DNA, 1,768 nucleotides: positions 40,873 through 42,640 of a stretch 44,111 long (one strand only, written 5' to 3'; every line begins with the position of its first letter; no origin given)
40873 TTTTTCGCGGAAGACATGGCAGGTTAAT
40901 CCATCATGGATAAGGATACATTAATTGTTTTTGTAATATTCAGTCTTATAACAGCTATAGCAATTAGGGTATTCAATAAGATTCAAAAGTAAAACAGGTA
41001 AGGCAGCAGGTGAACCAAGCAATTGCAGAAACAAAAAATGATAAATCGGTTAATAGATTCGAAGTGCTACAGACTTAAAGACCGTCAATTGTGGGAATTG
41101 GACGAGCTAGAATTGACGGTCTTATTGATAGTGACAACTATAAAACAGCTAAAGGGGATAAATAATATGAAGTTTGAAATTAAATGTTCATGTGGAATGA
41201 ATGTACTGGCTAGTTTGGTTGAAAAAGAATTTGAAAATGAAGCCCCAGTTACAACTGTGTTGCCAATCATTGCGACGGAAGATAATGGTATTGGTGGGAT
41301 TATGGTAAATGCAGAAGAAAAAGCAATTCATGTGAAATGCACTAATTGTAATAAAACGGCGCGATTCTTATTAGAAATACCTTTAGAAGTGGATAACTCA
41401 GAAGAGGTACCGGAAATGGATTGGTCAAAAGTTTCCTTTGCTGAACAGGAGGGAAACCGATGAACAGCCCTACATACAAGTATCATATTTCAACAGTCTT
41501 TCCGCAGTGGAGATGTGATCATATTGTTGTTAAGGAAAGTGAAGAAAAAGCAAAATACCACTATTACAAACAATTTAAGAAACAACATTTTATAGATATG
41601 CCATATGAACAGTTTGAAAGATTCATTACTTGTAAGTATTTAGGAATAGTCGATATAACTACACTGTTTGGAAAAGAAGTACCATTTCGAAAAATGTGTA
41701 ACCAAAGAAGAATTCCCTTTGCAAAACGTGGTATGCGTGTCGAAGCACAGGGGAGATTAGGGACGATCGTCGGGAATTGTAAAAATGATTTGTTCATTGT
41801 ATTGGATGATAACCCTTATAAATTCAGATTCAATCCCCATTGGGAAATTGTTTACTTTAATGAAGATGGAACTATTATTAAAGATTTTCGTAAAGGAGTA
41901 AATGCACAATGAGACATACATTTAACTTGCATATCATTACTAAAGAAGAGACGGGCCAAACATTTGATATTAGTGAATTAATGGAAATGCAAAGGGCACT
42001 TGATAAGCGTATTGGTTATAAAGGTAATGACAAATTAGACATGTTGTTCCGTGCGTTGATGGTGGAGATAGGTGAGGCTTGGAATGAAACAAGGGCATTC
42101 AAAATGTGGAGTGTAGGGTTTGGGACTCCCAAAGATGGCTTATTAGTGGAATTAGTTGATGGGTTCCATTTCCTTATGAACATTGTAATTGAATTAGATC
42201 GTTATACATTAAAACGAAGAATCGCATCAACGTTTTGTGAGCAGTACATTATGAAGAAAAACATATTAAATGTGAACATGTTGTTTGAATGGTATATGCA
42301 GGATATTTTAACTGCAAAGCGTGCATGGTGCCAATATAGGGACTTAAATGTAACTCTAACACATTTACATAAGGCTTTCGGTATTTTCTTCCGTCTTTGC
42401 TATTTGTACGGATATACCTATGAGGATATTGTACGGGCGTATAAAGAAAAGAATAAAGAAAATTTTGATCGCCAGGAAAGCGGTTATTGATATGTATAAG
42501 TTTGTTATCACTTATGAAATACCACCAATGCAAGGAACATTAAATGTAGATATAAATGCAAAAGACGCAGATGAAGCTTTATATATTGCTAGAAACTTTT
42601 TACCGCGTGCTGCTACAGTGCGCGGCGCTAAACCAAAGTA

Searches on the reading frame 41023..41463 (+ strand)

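Call 69: search_protein_families(library=pfam, proteins=[window:41023-41463:+], max_evalue=0.01)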
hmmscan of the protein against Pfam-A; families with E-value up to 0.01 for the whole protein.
window:41023-41463:+ (146 aa): 1 family
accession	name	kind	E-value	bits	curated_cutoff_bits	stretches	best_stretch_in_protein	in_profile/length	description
PF24209.2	DUF7431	-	0.001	19.1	27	1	11-111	180-274/278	Domain of unknown function (DUF7431)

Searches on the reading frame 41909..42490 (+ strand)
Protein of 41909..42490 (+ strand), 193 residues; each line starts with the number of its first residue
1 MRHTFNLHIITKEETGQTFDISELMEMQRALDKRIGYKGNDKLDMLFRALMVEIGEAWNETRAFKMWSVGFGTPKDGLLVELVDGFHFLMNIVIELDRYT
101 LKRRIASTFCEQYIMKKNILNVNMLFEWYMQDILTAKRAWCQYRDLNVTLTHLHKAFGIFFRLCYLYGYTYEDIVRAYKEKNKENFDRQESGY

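Call 16: search_protein_families(library=pfam, proteins=[window:41909-42490:+], max_evalue=0.001)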
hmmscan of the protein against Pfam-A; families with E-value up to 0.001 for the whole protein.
window:41909-42490:+ (193 aa): 1 family
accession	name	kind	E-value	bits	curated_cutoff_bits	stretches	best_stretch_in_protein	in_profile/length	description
PF08761.16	dUTPase_2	-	6.4e-38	131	22.9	1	20-193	1-162/162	dUTPase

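Call 59: find_encoding_contigs(protein=window:41909-42487:+, flank=10000, max_places=10)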
Protein window:41909-42487:+ (193 aa): 14 contigs read that carry it; 4 places shown.
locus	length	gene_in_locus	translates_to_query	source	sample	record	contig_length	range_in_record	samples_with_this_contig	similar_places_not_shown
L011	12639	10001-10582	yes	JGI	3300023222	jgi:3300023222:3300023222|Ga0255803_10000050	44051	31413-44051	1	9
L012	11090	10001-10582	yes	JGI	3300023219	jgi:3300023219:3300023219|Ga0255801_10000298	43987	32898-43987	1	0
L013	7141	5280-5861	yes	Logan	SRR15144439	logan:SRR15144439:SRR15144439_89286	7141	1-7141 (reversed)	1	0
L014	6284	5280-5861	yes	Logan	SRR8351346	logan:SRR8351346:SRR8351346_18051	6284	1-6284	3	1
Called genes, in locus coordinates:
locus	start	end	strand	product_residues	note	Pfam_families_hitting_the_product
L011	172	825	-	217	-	-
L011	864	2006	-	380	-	-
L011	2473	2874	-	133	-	PF12844:HTH_19, PF13560:HTH_31, PF01381:HTH_3, PF13443:HTH_26 (weak)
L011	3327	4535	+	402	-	PF22871:AimR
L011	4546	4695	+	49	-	-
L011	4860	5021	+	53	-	-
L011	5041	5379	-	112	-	PF12844:HTH_19 (weak), PF13560:HTH_31 (weak), PF01381:HTH_3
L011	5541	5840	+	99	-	PF01381:HTH_3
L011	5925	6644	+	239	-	PF09669:Phage_pRha, PF10552:ORF6C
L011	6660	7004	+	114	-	-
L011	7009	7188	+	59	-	-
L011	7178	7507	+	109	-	-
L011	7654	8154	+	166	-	-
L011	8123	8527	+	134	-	-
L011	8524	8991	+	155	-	-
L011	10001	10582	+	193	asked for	PF08761:dUTPase_2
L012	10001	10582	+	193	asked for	PF08761:dUTPase_2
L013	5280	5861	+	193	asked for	PF08761:dUTPase_2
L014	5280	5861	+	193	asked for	PF08761:dUTPase_2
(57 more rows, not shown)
